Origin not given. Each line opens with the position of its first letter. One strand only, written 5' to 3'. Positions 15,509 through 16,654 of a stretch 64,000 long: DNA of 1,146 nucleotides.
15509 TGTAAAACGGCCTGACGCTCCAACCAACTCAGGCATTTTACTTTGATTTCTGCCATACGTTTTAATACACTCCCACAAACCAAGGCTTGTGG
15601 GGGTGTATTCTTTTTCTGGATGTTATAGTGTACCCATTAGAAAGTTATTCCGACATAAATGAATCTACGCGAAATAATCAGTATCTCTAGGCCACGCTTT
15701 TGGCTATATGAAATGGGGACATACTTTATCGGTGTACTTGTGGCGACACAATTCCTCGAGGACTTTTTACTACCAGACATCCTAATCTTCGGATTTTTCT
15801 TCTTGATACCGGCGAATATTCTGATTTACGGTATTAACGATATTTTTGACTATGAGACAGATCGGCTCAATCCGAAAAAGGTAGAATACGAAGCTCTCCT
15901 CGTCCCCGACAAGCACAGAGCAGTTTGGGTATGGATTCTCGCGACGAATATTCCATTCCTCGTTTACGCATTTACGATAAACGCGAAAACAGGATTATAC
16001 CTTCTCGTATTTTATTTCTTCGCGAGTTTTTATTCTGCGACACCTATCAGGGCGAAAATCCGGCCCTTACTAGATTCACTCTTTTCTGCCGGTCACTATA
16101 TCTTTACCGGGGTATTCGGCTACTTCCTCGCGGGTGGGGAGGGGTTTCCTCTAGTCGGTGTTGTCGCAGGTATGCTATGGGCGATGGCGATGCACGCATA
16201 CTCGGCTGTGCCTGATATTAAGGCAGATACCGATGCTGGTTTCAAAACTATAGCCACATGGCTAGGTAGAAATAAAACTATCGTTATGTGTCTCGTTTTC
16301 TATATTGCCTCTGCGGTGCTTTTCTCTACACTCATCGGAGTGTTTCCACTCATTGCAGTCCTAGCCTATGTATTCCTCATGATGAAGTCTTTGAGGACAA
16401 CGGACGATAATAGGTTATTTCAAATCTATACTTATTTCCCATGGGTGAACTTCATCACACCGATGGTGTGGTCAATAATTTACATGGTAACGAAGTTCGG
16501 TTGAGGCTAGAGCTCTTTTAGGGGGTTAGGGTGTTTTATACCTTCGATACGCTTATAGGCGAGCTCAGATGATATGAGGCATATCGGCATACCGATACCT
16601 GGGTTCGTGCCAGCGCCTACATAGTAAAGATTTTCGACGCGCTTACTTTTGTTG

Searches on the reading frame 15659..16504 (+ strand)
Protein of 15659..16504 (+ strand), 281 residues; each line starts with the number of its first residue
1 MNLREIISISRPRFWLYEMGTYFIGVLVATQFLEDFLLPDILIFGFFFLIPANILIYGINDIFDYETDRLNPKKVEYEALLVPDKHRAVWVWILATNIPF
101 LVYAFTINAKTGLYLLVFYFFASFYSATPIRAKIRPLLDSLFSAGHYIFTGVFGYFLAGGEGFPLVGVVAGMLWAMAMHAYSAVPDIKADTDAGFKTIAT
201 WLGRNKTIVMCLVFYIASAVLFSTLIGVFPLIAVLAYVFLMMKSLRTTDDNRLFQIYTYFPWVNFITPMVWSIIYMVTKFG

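Call 85: search_protein_families(library=pfam, proteins=[window:15659-16504:+], max_evalue=0.000001)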
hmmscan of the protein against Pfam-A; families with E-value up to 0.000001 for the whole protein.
window:15659-16504:+ (281 aa): 1 family
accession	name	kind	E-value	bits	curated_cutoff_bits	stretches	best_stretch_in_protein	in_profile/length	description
PF01040.23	UbiA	-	3.2e-21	76.2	34.2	1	21-250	4-234/250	UbiA prenyltransferase family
